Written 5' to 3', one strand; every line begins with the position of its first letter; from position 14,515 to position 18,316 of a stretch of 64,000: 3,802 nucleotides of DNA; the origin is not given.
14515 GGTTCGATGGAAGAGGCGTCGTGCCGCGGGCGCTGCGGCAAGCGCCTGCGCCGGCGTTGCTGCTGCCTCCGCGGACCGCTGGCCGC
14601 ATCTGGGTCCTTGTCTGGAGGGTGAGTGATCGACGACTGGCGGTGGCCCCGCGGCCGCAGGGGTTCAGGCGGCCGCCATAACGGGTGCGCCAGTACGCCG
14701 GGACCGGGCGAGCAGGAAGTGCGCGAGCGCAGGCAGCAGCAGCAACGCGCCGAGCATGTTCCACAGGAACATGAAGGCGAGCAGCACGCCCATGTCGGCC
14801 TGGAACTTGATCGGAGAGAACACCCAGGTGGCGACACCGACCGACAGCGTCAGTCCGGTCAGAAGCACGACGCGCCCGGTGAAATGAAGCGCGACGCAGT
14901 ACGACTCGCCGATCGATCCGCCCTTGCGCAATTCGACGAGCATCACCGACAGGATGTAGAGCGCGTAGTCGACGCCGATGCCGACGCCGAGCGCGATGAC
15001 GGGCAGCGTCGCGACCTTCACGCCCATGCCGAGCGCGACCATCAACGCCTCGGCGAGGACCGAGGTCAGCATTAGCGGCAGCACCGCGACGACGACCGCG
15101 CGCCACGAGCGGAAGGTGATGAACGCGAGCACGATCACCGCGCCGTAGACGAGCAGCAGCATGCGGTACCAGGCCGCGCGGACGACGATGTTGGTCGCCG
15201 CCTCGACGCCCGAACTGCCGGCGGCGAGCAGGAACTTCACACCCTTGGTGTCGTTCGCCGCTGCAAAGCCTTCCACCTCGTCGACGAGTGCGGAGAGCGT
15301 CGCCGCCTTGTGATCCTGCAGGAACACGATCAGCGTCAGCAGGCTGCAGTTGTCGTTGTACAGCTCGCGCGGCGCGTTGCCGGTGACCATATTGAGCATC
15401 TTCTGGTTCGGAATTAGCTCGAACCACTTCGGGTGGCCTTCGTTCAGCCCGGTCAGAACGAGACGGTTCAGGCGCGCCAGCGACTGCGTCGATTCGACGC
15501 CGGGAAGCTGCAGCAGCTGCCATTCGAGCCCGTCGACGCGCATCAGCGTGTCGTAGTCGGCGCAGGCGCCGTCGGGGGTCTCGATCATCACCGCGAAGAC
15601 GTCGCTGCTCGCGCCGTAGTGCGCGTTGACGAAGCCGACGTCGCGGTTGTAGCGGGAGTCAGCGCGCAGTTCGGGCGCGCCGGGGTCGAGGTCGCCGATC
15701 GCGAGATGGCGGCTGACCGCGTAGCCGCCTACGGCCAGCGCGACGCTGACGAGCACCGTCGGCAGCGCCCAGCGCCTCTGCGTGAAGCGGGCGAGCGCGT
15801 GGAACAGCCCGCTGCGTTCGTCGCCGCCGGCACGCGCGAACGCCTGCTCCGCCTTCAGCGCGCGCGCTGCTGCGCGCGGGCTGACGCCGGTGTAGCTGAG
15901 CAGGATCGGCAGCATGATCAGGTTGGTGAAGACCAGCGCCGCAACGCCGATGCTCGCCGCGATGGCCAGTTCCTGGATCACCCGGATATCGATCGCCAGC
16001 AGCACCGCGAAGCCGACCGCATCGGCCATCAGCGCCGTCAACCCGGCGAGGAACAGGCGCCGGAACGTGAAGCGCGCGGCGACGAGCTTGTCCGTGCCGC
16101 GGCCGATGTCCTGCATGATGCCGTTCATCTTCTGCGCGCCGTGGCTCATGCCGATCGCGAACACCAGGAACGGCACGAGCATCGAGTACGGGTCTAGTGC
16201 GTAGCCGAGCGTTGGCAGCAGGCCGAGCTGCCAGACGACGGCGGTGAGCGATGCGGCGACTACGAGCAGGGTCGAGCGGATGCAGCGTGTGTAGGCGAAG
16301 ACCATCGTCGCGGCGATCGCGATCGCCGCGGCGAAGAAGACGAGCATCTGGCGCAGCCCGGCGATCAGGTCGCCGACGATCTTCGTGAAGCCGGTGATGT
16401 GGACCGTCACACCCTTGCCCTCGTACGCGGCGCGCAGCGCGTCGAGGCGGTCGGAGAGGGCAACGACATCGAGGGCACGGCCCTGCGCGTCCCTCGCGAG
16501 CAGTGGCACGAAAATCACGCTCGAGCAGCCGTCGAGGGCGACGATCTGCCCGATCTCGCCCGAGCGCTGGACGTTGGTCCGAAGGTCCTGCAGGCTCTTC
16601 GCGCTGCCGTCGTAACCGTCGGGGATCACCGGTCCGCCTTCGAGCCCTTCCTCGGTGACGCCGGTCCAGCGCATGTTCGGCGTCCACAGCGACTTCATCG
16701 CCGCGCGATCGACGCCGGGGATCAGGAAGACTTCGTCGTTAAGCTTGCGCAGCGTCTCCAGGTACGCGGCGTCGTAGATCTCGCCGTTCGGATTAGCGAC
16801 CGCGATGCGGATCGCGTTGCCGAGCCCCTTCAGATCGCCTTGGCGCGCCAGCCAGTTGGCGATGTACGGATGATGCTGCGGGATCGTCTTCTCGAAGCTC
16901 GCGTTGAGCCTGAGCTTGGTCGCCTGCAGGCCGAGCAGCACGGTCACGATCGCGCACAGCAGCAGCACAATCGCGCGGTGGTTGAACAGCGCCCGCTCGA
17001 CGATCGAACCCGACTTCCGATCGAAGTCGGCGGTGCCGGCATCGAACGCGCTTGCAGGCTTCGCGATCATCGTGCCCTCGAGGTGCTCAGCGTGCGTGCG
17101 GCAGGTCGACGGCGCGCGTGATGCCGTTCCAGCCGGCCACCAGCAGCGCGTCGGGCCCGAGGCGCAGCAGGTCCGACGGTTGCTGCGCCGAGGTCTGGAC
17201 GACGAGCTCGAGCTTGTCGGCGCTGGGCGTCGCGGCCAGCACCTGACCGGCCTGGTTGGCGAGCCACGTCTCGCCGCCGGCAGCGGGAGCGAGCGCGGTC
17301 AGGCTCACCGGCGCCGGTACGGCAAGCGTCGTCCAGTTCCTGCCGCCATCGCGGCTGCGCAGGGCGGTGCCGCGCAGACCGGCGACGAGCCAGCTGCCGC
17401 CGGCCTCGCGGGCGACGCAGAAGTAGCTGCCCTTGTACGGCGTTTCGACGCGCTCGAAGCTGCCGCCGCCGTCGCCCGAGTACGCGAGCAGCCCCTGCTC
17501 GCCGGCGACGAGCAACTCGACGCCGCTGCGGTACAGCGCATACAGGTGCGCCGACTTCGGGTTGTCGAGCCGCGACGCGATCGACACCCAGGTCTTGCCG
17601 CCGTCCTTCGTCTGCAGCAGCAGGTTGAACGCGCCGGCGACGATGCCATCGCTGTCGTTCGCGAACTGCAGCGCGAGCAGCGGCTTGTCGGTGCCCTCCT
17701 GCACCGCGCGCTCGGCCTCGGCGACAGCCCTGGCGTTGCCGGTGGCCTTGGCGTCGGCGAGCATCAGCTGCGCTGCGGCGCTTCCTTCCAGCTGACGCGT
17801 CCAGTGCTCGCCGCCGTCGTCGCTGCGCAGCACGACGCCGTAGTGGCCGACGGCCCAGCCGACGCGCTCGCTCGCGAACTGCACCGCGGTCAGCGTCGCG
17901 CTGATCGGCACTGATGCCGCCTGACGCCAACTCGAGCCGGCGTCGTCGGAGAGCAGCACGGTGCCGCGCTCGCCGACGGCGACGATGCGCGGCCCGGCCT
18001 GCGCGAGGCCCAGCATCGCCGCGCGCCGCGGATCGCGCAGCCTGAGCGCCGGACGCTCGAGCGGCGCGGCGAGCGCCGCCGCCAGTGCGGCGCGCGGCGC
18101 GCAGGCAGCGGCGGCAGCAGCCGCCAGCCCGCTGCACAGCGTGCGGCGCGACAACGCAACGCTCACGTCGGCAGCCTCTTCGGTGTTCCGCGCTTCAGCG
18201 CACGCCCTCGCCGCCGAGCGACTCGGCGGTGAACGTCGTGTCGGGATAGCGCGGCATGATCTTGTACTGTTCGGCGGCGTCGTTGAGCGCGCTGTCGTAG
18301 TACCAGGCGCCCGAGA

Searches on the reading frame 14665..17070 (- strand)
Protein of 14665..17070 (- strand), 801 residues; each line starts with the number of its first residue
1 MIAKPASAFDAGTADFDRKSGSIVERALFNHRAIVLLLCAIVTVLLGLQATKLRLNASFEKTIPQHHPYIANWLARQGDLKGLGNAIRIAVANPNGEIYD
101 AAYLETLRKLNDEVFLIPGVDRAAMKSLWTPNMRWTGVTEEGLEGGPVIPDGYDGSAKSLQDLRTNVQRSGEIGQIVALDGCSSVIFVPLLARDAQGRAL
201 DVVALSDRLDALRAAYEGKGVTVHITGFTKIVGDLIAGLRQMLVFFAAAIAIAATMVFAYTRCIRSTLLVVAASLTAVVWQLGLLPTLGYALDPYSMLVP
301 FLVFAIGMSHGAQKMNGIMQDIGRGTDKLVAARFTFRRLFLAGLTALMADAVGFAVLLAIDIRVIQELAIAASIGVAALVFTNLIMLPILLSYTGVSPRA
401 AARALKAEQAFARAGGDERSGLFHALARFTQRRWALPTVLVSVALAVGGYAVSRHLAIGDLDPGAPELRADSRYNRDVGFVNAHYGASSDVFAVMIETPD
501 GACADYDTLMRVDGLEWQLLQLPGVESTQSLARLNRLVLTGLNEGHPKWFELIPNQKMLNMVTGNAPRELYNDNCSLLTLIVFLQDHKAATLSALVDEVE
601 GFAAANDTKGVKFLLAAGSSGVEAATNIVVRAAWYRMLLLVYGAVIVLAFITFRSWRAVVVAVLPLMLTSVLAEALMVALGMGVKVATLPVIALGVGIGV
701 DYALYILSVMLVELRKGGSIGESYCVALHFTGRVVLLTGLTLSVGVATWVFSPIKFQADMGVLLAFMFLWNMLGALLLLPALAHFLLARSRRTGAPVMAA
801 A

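Call 13: search_protein_families(library=pfam, proteins=[window:14665-17070:-])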
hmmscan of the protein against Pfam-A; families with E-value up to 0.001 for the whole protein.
window:14665-17070:- (801 aa): 1 family
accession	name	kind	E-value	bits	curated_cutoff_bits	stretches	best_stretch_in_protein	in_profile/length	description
PF03176.21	MMPL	-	1.4e-15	57.6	20.5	2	633-786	144-302/333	MMPL family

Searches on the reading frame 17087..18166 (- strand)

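Call 13: search_protein_families(library=pfam, proteins=[window:17087-18166:-])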
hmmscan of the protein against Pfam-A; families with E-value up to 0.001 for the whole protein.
window:17087-18166:- (359 aa): 4 families
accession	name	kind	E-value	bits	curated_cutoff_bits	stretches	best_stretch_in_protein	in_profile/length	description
PF14870.12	PSII_BNR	-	3.2e-22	79.6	27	3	153-279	10-138/303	Photosynthesis system II assembly factor YCF48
PF13088.12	BNR_2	-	9.6e-07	28.9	31.4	0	67-240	81-251/277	BNR repeat-like domain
PF15902.12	Sortilin-Vps10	-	2.2e-06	27.2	33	0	183-281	3-112/446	Sortilin, neurotensin receptor 3,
PF02012.26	BNR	-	0.00012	22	27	0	270-279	2-11/12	BNR/Asp-box repeat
